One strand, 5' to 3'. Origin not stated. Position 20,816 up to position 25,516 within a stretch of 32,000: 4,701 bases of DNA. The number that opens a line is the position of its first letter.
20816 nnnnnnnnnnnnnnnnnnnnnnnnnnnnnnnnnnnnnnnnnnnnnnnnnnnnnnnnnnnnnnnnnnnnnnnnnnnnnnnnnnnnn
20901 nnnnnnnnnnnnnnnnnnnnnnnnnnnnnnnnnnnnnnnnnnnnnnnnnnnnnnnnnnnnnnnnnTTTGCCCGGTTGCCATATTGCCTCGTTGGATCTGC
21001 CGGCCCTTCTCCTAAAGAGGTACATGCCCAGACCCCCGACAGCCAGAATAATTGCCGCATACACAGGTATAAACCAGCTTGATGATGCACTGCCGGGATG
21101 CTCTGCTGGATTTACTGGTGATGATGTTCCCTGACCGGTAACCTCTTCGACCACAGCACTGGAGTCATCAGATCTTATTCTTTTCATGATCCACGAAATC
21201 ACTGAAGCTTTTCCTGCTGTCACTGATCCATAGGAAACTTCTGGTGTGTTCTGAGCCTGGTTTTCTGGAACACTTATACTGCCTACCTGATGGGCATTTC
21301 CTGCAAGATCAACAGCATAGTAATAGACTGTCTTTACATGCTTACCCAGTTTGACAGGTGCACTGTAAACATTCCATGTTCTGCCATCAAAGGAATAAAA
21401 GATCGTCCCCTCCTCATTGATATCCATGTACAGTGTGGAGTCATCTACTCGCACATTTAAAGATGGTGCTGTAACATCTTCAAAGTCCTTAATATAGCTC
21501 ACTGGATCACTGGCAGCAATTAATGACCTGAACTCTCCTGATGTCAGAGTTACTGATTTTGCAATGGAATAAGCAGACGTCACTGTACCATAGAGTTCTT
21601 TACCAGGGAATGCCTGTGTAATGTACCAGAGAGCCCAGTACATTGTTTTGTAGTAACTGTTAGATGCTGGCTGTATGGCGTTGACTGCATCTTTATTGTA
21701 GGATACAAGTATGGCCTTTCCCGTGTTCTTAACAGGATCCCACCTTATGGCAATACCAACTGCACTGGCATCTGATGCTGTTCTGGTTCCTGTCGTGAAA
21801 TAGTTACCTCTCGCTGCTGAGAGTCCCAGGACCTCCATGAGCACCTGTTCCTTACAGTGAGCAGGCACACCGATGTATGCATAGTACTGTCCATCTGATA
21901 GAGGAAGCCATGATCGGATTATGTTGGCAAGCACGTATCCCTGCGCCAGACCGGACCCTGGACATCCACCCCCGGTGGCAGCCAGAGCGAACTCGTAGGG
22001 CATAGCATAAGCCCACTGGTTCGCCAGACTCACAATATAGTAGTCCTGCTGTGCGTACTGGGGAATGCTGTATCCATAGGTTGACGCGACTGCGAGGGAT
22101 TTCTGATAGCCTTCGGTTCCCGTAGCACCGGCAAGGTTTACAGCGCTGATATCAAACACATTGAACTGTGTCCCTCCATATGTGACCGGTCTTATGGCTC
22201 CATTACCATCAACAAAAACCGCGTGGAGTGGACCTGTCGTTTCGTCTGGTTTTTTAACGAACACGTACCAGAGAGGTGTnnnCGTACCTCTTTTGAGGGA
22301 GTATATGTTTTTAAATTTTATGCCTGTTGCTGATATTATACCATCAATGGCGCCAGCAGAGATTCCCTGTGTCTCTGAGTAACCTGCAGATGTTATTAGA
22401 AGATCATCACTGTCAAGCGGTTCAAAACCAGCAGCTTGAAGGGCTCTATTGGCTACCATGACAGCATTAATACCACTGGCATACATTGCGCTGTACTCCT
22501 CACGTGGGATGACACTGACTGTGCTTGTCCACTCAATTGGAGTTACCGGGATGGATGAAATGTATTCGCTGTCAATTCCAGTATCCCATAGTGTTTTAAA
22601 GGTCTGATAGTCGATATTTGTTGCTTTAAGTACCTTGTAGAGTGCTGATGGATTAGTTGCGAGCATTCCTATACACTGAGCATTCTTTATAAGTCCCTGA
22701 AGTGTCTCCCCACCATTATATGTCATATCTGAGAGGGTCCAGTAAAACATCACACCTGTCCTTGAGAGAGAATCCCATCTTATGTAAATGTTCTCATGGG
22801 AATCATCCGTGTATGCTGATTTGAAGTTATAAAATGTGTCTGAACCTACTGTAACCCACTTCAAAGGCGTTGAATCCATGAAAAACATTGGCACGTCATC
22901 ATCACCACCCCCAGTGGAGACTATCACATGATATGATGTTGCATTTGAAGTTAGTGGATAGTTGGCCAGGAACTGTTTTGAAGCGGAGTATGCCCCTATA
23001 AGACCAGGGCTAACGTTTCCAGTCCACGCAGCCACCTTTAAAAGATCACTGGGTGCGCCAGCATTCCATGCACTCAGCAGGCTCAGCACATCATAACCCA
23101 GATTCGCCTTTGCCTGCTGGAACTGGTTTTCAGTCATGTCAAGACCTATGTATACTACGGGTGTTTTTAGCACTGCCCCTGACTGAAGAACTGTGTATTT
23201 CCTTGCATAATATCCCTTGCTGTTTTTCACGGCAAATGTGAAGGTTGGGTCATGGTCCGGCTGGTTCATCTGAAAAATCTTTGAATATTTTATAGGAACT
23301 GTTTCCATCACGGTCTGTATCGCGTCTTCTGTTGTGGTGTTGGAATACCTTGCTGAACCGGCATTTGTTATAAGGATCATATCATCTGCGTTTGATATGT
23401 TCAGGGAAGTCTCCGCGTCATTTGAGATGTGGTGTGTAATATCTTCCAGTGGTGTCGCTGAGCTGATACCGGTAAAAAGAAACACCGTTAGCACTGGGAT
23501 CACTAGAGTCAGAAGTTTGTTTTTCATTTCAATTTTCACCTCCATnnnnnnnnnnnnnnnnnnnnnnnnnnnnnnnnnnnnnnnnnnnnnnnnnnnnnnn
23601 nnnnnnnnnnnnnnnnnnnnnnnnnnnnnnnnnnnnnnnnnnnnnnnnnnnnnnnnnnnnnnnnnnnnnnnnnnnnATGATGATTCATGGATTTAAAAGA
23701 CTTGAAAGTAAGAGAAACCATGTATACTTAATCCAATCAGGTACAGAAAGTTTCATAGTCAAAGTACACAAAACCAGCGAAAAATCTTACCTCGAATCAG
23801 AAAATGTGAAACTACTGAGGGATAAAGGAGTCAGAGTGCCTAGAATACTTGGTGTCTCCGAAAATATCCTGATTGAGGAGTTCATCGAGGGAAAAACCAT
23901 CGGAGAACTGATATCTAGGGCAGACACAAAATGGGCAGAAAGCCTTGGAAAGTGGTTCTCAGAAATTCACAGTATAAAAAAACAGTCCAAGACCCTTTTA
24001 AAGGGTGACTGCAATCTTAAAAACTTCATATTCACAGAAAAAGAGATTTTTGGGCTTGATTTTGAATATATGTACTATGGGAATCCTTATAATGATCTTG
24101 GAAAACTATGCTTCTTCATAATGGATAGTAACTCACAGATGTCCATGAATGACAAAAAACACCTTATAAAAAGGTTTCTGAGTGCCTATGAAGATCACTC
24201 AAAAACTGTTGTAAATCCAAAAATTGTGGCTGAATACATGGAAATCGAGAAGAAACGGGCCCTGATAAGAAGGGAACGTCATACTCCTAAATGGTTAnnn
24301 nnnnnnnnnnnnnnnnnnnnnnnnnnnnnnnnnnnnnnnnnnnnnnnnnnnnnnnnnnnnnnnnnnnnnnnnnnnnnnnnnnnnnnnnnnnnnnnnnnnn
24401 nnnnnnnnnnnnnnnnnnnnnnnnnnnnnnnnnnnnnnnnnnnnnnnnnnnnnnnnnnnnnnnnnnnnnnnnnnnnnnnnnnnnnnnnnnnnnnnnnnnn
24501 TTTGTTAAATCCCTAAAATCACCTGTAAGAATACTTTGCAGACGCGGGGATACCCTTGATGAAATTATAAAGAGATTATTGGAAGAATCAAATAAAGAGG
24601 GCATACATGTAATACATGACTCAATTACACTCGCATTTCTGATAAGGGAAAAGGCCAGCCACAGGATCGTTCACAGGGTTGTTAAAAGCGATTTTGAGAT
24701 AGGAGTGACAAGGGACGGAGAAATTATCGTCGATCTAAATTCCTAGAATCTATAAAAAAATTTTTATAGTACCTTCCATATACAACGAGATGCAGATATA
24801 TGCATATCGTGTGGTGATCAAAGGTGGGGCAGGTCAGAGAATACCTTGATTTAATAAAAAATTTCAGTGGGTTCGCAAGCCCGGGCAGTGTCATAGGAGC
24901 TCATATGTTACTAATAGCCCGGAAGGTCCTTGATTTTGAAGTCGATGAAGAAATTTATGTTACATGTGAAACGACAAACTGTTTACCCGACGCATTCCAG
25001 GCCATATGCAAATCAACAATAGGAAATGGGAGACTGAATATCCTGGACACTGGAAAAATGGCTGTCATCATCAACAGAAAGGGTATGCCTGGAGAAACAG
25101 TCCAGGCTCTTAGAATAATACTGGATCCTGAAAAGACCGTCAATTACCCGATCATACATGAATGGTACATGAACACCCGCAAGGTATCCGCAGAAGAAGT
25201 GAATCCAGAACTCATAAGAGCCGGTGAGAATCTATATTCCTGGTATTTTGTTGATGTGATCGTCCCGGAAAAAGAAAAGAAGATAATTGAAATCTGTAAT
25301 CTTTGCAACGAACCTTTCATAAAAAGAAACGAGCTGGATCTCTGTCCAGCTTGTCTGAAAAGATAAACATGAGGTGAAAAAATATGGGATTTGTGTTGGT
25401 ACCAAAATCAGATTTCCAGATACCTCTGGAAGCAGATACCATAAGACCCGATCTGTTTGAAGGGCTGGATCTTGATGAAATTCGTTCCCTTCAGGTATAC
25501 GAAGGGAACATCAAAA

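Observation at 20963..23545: An exported, membrane-anchored protein with two tandem FmdE-like modules, split by one in-frame TAG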

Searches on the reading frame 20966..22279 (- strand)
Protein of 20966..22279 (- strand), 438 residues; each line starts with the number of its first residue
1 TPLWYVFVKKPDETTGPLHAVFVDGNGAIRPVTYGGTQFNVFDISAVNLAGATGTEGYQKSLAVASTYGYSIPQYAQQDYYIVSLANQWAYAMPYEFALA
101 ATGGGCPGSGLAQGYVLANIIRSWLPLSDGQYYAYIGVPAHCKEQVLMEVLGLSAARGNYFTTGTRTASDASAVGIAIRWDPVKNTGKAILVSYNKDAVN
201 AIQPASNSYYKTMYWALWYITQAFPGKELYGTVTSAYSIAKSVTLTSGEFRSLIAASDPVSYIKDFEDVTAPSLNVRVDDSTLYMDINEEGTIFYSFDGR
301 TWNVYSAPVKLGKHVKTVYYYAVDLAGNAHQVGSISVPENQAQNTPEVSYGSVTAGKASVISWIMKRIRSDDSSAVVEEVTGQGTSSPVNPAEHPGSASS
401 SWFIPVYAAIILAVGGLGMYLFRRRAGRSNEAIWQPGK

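Call 4: search_protein_families(library=pfam, proteins=[window:20966-22279:-], max_evalue=1)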
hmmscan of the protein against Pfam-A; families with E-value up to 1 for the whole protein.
window:20966-22279:- (438 aa): 3 families
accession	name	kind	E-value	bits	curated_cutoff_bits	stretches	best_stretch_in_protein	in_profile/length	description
PF13290.12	CHB_HEX_C_1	-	0.0044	17.4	22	1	288-332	18-65/67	Chitobiase/beta-hexosaminidase C-terminal domain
PF06522.17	B12D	-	0.045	13.6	21.5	1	403-423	6-26/54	NADH-ubiquinone reductase complex 1 MLRQ subunit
PF10412.15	TrwB_AAD_bind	-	0.22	10.8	20.5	1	331-384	3-55/387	Type IV secretion-system coupling protein DNA-binding domain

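Call 5: search_protein_families(library=ncbifam, proteins=[window:20966-22279:-], max_evalue=1)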
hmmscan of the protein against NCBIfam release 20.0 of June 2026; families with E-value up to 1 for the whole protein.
window:20966-22279:- (438 aa): 1 family
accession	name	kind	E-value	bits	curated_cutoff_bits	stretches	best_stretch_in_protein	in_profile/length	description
NF047446.1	barrel_OmpL47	domain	4.7e-07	30.2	40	1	292-337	20-66/68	OmpL47-type beta-barrel domain-containing protein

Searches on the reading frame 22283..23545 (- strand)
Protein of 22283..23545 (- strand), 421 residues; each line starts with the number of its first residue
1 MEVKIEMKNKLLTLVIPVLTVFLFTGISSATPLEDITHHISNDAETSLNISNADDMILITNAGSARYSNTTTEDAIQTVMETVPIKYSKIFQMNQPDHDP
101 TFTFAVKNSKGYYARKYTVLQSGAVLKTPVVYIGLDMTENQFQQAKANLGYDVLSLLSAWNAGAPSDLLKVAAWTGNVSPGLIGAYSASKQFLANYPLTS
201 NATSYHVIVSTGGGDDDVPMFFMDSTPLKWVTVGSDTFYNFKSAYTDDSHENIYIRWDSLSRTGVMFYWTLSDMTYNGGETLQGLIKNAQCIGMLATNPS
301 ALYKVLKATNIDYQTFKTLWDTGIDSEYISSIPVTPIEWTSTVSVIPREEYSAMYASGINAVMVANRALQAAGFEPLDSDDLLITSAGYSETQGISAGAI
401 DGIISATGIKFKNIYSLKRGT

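Call 4: search_protein_families(library=pfam, proteins=[window:22283-23545:-], max_evalue=1)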
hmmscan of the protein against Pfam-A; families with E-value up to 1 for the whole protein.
window:22283-23545:- (421 aa): 1 family
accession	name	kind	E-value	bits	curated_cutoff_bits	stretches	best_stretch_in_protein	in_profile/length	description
PF24208.1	Beta-tre_PLH30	-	0.13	12.6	27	1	44-113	42-108/130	Endo-acting ulvan lyase beta-trefoil domain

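Call 5: search_protein_families(library=ncbifam, proteins=[window:22283-23545:-], max_evalue=1)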
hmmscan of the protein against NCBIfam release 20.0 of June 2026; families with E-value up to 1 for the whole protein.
window:22283-23545:- (421 aa): 0 families

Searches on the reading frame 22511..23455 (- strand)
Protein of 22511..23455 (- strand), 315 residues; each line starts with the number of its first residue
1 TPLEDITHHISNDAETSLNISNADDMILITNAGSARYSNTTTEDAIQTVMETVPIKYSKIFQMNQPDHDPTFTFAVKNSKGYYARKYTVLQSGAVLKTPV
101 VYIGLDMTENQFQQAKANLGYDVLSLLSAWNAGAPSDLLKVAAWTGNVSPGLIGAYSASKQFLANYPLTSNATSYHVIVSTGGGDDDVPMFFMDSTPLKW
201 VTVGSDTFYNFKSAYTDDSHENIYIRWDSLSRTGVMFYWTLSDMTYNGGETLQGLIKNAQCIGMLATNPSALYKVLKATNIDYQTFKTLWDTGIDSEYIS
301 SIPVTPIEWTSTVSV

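Call 69: predict_structure(alignment_id=A4)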
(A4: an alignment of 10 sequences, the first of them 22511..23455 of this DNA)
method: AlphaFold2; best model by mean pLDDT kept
length: 315 residues; sequences in the alignment: 10
mean_pLDDT: 87.3   pTM: 0.84
mean pLDDT of the five models: 87.3, 87.3, 85.9, 83.8, 76.8
residues with pLDDT >= 90: 154; 70-90: 139; 50-70: 19; < 50: 3
segments of 3 or more residues with pLDDT < 50: 183-185
pLDDT, mean of each block of 10 residues (from residue 1): 89 93 91 87 88 89 91 92 95 93 92 96 94 90 85 87 90 88 53 67 85 79 91 93 68 91 91 92 94 91 87 80
secondary structure, 60 per line:
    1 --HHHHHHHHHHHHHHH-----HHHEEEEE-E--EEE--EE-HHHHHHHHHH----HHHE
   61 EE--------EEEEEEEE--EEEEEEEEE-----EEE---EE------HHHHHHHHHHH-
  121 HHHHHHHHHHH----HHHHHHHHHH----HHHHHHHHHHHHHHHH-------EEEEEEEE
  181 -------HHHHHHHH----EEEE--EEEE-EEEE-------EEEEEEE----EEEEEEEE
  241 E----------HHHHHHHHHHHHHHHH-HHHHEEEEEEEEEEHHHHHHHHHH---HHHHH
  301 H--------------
elements in order: H3-17 E26-30 E35-37 H43-52 E60-62 E71-78 E81-89 E95-97 H109-119 H121-131 H136-145 H150-165 E173-180 H188-195 E200-203 E206-209 E211-214 E222-228 E233-241 H252-267 H269-272 E273-282 H283-292 H296-301

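Call 71: fold_search(model_id=the predicted structure, library=pdb)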
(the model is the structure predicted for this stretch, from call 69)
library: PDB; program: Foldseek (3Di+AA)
matches with E <= 10: 462; with E <= 0.001: 0
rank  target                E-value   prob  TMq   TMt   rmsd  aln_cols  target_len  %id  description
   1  9uri_A                3.3e-02  0.12  0.17  0.10  17.3       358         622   11  apo form of polyphosphate kinase 1 (PPK1) (released 2026-03-04)
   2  8chv_B                4.7e-02  0.15  0.12  0.23  16.3       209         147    8  Crystal structure of human PURA (fragment Glu57-Glu212, PUR repeat I and II) R140P mutant (released 2024-02-21)
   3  3k44_B                5.6e-02  0.15  0.11  0.23  16.7       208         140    9  Crystal Structure of Drosophila melanogaster Pur-alpha (released 2009-10-27)
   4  8cht_B                6.7e-02  0.09  0.10  0.18  16.4       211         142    8  Crystal structure of human PURA (fragment Glu57-Glu212, PUR repeat I and II) (released 2024-02-21)
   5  8chu_A                7.1e-02  0.12  0.11  0.22  16.8       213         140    9  Crystal structure of human PURA repeat I-II K97E mutant (released 2024-02-21)
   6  8chu_B                8.9e-02  0.12  0.11  0.21  16.9       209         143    9  Crystal structure of human PURA repeat I-II K97E mutant (released 2024-02-21)
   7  5fgp_A                9.5e-02  0.11  0.11  0.22  17.4       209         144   11  Crystal structure of D. melanogaster Pur-alpha repeat I-II in complex with DNA. (released 2016-01-20)
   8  3k44_A                9.5e-02  0.11  0.11  0.22  16.5       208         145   10  Crystal Structure of Drosophila melanogaster Pur-alpha (released 2009-10-27)
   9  3ijp_A                1.1e-01  0.38  0.21  0.24   6.6       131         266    8  Crystal structure of dihydrodipicolinate reductase from bartonella henselae at 2.0A resolution (released 2009-08-11)
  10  1xdo_A                1.4e-01  0.13  0.21  0.11  16.9       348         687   10  Crystal Structure of Escherichia coli Polyphosphate Kinase (released 2005-06-21)
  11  9urj_A                1.5e-01  0.12  0.21  0.12  16.7       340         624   11  binary complex of polyP-bound polyphosphate kinase 1 (PPK1) (released 2026-03-04)
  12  1vm6_D                1.6e-01  0.87  0.20  0.27   5.1        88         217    6  Crystal structure of Dihydrodipicolinate reductase (TM1520) from Thermotoga maritima at 2.27 A resolution (released 2004-09-21)
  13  8cht_C                1.9e-01  0.09  0.11  0.20  17.2       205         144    9  Crystal structure of human PURA (fragment Glu57-Glu212, PUR repeat I and II) (released 2024-02-21)
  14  8chv_A                2.0e-01  0.07  0.10  0.18  17.7       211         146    8  Crystal structure of human PURA (fragment Glu57-Glu212, PUR repeat I and II) R140P mutant (released 2024-02-21)
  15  8j1c_A                2.4e-01  0.08  0.13  0.14  15.1       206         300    8  Structure of amino acid dehydrogenase in complex with NADP (released 2023-08-16)
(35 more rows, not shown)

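Call 74: search_solved_structures(query=A4, max_evalue=10)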
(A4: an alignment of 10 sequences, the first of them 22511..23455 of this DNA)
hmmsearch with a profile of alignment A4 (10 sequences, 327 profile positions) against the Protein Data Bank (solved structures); distinct sequences matched with E-value up to 10: 3.
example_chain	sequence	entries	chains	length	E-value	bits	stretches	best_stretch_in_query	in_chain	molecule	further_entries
7x1l_A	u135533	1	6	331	0.56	12.3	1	23-83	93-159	Malate dehydrogenase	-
7f8d_A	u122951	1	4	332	0.56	12.3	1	23-83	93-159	Malate dehydrogenase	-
7by8_A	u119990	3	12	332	0.56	12.3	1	23-83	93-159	Malate dehydrogenase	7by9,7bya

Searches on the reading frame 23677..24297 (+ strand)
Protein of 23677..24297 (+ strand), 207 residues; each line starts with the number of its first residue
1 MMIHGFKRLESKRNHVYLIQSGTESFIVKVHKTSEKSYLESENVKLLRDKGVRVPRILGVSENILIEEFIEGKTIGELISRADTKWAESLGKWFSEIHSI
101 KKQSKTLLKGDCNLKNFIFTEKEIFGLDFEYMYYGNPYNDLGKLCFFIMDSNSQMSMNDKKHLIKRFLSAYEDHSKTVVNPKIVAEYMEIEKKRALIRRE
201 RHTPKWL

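Call 26: search_protein_families(library=pfam, proteins=[window:23677-24297:+], max_evalue=0.001)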
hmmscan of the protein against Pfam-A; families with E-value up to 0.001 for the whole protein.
window:23677-24297:+ (207 aa): 4 families
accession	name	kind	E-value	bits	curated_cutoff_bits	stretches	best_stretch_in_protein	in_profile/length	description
PF01636.29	APH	-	1.2e-10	42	23.2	1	110-171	173-229/239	Phosphotransferase enzyme family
PF01163.29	RIO1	-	1.2e-06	28.7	22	1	33-129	54-148/187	RIO domain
PF02958.26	EcKL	-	4.9e-05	23.2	22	1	95-174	208-288/294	Ecdysteroid kinase-like family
PF01633.27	Choline_kinase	-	0.0003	20.6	29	0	15-103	11-105/300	Choline/ethanolamine kinase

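Call 59: search_protein_families(library=ncbifam, proteins=[window:23677-24297:+], max_evalue=0.01)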
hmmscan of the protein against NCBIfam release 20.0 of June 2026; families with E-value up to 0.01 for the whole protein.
window:23677-24297:+ (207 aa): 14 families
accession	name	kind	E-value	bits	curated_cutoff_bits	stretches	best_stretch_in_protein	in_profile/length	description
TIGR03724.2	arch_bud32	equivalog_domain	6.3e-14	51.9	125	1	36-193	39-189/193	KEOPS complex kinase/ATPase Bud32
NF011462.0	PRK14879.1-3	equivalog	3.2e-09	36.8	174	1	37-193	41-186/192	Kae1-associated kinase Bud32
NF007174.0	PRK09605.1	equivalog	3.8e-09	35.5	447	1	35-194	381-532/535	bifunctional N(6)-L-threonylcarbamoyladenine synthase/serine/threonine protein kinase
NF011460.0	PRK14879.1-1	equivalog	3.3e-08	33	199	1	34-175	55-200/232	Kae1-associated kinase Bud32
TIGR02906.1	spore_CotS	subfamily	7.7e-08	31.6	172.7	1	77-170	160-253/314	CotS family spore coat protein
NF011463.0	PRK14879.1-4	equivalog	1.5e-07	31.1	188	1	36-201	64-229/237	Kae1-associated kinase Bud32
NF011461.0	PRK14879.1-2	equivalog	3.9e-06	26.8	372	1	40-197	53-210/225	Kae1-associated kinase Bud32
NF033068.1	APH_3p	equivalog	0.0002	21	205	0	14-101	24-118/255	APH(3') family aminoglycoside O-phosphotransferase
NF038156.1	lant_syn_V_LxmK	equivalog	0.00095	18.3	315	0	19-105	35-131/347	class V lanthionine synthetase subunit LxmK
NF053880.1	SprCtKinCotIBac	equivalog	0.002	17.1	550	0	92-176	192-273/328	spore coat kinase CotI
NF050082.1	ATPase_MABP1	exception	0.0021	16.9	800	1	52-129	221-299/435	macrolide-binding ATPase MABP-1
TIGR02904.1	spore_ysxE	equivalog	0.0022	17.3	263.55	1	80-159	171-251/309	spore coat protein YsxE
TIGR02172.1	Fb_sc_TIGR02172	paralog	0.0056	16.5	228.2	1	98-170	147-217/226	TIGR02172 family protein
NF041256.1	GntI_guanitoxin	equivalog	0.0067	15.8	357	0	110-188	179-253/282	guanitoxin biosynthesis pre-guanitoxin N-oxide kinase GntI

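Call 60: search_solved_structures(query=window:23677-24297:+, max_evalue=0.01)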
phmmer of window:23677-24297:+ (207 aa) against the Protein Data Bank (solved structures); distinct sequences matched with E-value up to 0.01: 0.

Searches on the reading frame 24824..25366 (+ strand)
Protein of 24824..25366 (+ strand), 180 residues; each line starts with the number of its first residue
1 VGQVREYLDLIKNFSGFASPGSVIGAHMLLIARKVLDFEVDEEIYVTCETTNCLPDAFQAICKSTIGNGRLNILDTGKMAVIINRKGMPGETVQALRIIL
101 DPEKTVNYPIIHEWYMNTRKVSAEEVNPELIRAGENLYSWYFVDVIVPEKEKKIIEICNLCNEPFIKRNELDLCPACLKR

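Call 4: search_protein_families(library=pfam, proteins=[window:24824-25366:+], max_evalue=1)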
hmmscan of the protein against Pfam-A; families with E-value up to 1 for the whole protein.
window:24824-25366:+ (180 aa): 2 families
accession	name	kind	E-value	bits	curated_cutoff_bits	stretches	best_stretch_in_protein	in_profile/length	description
PF02663.19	FmdE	-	1.4e-30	106.5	22.9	1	14-140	1-126/133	FmdE, Molybdenum formylmethanofuran dehydrogenase operon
PF23475.1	zf-Tbcl_FmdE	-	0.095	12.6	23.2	0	150-165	2-17/35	FmdE treble clef zinc finger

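Call 5: search_protein_families(library=ncbifam, proteins=[window:24824-25366:+], max_evalue=1)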
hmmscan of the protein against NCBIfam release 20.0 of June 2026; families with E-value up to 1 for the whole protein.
window:24824-25366:+ (180 aa): 0 families
